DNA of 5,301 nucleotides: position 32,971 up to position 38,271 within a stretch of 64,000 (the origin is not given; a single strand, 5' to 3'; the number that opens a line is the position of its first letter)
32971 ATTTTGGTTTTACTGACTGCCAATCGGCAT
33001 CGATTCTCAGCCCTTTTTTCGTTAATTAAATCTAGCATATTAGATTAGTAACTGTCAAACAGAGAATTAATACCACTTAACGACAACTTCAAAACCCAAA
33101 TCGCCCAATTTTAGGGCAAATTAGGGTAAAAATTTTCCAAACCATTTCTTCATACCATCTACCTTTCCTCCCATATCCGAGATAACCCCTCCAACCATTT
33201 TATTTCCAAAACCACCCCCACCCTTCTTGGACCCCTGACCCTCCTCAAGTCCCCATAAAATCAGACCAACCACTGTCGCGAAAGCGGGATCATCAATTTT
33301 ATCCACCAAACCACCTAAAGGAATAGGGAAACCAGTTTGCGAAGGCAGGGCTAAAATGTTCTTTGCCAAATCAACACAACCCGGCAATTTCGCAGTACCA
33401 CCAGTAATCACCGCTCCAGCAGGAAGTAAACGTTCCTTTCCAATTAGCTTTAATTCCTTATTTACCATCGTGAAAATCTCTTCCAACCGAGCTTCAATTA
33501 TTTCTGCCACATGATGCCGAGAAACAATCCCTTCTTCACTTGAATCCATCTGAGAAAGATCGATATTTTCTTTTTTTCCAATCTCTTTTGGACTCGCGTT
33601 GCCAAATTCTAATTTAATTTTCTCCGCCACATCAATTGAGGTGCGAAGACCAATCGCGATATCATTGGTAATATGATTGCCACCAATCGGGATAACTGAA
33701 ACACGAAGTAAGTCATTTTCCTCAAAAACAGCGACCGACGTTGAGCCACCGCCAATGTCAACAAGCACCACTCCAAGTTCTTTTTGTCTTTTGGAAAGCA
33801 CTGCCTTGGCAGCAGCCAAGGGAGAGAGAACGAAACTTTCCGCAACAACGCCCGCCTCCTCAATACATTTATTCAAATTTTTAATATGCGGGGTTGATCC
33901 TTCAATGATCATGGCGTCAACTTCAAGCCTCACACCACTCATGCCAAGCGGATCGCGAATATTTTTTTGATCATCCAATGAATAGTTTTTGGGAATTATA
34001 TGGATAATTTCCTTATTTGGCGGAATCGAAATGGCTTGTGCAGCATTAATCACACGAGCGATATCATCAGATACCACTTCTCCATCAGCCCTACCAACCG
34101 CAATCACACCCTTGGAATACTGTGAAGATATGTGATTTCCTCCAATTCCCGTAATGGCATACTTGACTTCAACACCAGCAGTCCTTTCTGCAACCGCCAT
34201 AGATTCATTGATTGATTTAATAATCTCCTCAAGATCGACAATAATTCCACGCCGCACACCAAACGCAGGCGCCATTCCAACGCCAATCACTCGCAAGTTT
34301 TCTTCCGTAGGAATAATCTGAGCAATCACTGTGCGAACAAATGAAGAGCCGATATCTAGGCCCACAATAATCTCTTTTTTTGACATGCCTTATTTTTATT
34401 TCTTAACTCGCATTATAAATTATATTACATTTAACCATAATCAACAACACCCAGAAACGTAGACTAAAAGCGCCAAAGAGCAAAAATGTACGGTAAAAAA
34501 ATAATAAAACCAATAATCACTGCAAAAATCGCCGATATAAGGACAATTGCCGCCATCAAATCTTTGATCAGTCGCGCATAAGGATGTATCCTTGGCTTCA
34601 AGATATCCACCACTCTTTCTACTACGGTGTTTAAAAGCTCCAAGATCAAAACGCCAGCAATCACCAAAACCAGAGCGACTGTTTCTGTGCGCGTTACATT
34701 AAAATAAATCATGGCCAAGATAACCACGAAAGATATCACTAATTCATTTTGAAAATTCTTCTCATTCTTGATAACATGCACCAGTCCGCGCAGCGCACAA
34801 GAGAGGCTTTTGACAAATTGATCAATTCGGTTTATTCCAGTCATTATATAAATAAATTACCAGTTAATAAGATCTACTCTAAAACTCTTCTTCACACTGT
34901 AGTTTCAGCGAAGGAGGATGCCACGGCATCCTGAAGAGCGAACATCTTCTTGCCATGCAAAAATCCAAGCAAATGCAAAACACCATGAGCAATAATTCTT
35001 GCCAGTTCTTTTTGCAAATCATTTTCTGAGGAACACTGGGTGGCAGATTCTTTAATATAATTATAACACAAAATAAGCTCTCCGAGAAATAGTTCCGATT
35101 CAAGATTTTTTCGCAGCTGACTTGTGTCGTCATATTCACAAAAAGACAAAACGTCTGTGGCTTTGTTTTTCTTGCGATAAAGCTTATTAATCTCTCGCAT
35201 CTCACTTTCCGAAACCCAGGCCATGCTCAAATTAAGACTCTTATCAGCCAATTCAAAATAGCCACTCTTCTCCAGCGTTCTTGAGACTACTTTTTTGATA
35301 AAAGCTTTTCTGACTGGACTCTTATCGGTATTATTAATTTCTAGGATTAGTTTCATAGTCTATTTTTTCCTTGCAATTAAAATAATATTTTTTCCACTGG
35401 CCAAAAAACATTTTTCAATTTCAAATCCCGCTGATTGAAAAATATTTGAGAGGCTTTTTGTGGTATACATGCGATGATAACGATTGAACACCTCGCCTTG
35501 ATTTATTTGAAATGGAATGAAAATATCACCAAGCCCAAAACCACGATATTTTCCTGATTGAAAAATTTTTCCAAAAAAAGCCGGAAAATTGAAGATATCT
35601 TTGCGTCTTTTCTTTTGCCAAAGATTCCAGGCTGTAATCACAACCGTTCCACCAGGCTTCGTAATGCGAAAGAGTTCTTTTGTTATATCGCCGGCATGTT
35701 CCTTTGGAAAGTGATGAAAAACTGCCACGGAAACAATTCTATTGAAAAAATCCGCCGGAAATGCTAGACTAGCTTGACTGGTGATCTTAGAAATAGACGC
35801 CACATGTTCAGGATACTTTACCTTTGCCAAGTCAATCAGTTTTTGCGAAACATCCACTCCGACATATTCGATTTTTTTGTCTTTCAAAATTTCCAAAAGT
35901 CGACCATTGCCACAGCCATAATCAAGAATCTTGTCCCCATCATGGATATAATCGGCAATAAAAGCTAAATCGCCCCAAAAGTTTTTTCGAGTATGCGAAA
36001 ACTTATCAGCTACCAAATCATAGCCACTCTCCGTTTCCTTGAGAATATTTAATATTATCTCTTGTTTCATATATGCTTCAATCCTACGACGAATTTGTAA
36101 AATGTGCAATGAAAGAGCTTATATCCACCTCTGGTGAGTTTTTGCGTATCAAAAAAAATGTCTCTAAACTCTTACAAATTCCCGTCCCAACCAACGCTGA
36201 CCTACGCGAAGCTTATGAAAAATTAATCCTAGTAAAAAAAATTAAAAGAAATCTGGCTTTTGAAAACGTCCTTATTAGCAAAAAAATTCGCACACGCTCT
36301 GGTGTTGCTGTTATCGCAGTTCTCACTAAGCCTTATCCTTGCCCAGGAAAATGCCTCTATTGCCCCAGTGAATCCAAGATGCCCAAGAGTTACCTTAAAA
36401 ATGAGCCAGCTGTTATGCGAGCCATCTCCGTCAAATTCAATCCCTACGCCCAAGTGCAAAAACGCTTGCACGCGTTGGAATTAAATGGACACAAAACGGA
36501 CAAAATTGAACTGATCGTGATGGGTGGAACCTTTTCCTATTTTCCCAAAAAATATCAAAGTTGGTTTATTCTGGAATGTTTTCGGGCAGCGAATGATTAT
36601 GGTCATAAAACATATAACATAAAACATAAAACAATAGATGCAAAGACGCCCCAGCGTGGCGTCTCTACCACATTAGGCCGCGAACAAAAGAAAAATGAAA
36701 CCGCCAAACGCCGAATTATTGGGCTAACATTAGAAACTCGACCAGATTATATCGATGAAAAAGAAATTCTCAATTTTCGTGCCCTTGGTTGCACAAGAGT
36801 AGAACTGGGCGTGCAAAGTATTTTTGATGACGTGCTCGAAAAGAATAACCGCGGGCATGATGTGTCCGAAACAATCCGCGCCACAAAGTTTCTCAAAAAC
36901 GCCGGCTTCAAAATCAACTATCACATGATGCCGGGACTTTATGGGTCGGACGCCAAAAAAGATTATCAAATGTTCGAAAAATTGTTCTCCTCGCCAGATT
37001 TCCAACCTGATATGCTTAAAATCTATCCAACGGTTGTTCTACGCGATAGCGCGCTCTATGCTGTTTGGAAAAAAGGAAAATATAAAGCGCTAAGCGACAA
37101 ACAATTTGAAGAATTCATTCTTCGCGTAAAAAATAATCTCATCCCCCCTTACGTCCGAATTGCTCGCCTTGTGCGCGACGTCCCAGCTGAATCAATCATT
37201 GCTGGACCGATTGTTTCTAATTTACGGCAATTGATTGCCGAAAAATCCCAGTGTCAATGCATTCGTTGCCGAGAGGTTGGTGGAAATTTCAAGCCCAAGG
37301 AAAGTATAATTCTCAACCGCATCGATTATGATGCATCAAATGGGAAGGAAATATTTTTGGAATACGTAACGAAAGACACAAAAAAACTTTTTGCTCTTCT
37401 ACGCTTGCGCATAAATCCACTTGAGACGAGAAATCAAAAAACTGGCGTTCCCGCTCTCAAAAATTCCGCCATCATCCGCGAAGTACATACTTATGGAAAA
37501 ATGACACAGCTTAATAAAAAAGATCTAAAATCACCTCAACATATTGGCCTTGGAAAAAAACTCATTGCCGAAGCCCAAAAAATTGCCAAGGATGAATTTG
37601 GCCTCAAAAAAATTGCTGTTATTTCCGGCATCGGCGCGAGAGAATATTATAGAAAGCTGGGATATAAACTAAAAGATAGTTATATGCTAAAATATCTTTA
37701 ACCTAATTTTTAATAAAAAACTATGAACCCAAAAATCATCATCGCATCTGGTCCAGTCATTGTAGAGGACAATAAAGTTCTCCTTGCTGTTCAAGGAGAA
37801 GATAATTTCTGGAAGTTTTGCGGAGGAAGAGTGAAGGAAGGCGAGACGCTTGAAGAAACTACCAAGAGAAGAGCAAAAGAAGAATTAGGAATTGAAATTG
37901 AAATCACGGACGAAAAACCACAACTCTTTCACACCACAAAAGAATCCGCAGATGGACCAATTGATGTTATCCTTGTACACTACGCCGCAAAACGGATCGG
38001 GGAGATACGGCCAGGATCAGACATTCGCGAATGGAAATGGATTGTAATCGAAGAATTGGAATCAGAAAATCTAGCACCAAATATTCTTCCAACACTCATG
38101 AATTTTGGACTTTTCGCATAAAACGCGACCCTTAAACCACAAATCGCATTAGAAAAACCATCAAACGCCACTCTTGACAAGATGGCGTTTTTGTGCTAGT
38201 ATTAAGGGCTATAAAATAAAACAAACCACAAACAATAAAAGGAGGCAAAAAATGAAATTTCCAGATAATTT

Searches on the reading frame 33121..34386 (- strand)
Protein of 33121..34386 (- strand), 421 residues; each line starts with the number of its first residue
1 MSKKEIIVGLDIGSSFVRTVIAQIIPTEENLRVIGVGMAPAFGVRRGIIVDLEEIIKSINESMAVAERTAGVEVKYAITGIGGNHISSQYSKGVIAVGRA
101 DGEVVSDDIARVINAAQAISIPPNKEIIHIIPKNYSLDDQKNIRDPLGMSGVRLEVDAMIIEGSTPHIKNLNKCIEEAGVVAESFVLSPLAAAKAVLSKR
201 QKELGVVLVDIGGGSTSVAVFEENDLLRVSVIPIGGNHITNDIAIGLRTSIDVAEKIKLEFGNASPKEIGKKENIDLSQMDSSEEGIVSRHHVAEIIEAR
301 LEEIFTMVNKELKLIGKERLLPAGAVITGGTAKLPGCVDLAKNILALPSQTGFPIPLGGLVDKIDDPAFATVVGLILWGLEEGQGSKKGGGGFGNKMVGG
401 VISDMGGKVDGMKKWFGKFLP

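Call 15: search_protein_families(library=pfam, proteins=[window:33121-34386:-], max_evalue=0.001)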
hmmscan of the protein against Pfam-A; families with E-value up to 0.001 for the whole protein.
window:33121-34386:- (421 aa): 6 families
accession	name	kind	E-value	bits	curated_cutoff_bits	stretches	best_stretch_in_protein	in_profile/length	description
PF14450.12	FtsA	-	3.3e-38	131.3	31.8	2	207-374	1-127/127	Cell division protein FtsA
PF02491.25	SHS2_FTSA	-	1.4e-28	99.4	25.4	1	83-161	1-78/79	SHS2 domain inserted in FTSA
PF06723.19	MreB_Mbl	-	8.1e-12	45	27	1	175-349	116-301/327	MreB/Mbl protein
PF11104.14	PilM_2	-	1.7e-05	24.3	27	1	163-260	133-236/340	Type IV pilus assembly protein PilM;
PF06277.17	EutA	-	1.8e-05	24.3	27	1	178-283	119-219/475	Ethanolamine utilisation protein EutA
PF01212.27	Beta_elim_lyase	-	0.00014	21.7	27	1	50-124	109-184/288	Beta-eliminating lyase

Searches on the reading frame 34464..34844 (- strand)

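Call 29: search_protein_families(library=pfam, proteins=[window:34464-34844:-], max_evalue=0.001)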
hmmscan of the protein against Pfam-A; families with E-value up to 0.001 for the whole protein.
window:34464-34844:- (126 aa): 1 family
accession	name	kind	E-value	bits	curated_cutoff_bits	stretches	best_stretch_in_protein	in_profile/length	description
PF01219.24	DAGK_prokar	-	1.5e-30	105.4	22.3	1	16-116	2-102/102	Prokaryotic diacylglycerol kinase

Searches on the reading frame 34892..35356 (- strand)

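Call 29: search_protein_families(library=pfam, proteins=[window:34892-35356:-], max_evalue=0.001)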
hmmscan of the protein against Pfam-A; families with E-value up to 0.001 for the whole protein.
window:34892-35356:- (154 aa): 1 family
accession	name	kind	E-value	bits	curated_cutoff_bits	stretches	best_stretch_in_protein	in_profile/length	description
PF02130.23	YbeY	-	2.3e-24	86.2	25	1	19-143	10-123/129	Endoribonuclease YbeY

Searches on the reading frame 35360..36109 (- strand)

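Call 29: search_protein_families(library=pfam, proteins=[window:35360-36109:-], max_evalue=0.001)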
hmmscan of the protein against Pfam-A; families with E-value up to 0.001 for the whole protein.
window:35360-36109:- (249 aa): 10 families
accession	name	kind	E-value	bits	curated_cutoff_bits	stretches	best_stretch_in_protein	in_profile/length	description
PF13489.12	Methyltransf_23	-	1.1e-19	71.2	27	1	48-232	13-162/164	Methyltransferase domain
PF08241.18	Methyltransf_11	-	3.2e-16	60.2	21.2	1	62-158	1-95/95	Methyltransferase domain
PF13649.12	Methyltransf_25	-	5.6e-16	59.4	27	1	61-154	1-97/97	Methyltransferase domain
PF13847.12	Methyltransf_31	-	2.5e-11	43.9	27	1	55-162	1-113/145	Methyltransferase domain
PF08242.18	Methyltransf_12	-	2.5e-10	41.4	30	1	62-155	1-97/98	Methyltransferase domain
PF02353.26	CMAS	-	7.8e-09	35.7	27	1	55-169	60-175/273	Mycolic acid cyclopropane synthetase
PF07021.18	MetW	-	8.1e-09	35.8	21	1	47-93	3-50/193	Methionine biosynthesis protein MetW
PF01209.24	Ubie_methyltran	-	8.6e-08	32.2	20.1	1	15-158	5-151/233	ubiE/COQ5 methyltransferase family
PF03848.20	TehB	-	5.6e-05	23.1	20.4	1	57-160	30-134/193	Tellurite resistance protein TehB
PF05175.20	MTS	-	0.00047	20.3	23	1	58-148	32-124/170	Methyltransferase small domain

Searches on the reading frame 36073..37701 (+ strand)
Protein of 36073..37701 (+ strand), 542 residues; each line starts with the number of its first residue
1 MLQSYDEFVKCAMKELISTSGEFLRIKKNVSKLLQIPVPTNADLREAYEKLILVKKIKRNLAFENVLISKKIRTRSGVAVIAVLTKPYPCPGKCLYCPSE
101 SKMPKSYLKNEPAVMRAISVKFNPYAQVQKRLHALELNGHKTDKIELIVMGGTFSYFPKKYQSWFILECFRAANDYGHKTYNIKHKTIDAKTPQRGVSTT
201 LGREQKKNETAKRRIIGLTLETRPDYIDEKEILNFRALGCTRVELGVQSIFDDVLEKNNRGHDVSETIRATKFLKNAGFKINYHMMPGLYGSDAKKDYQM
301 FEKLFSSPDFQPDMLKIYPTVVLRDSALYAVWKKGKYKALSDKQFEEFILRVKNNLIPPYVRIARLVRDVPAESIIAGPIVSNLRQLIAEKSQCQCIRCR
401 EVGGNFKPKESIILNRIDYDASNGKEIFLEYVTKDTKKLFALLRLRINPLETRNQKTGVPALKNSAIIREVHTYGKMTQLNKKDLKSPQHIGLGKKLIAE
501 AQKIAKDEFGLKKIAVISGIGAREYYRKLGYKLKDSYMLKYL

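Call 29: search_protein_families(library=pfam, proteins=[window:36073-37701:+], max_evalue=0.001)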
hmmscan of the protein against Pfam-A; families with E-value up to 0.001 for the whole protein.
window:36073-37701:+ (542 aa): 3 families
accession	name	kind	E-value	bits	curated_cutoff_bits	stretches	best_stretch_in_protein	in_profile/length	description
PF16199.10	Radical_SAM_C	-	5.6e-19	68.4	31.9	1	312-390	1-81/85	Radical_SAM C-terminal domain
PF04055.27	Radical_SAM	-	1.4e-16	61.5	29.5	1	90-294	7-159/166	Radical SAM superfamily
PF13673.13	Acetyltransf_10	-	0.00021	21.7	23.6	1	487-533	62-109/128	Acetyltransferase (GNAT) domain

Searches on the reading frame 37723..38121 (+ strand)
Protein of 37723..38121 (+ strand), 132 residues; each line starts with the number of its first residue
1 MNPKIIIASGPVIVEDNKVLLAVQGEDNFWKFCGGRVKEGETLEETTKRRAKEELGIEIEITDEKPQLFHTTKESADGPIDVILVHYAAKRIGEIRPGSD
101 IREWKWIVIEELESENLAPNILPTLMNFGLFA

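Call 29: search_protein_families(library=pfam, proteins=[window:37723-38121:+], max_evalue=0.001)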
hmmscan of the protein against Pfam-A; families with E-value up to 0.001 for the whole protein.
window:37723-38121:+ (132 aa): 2 families
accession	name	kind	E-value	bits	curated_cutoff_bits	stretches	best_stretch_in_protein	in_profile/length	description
PF00293.34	NUDIX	-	3.5e-16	59.9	21.1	1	12-122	8-128/134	NUDIX domain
PF14815.12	NUDIX_4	-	0.00014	22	35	1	17-118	10-104/113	NUDIX domain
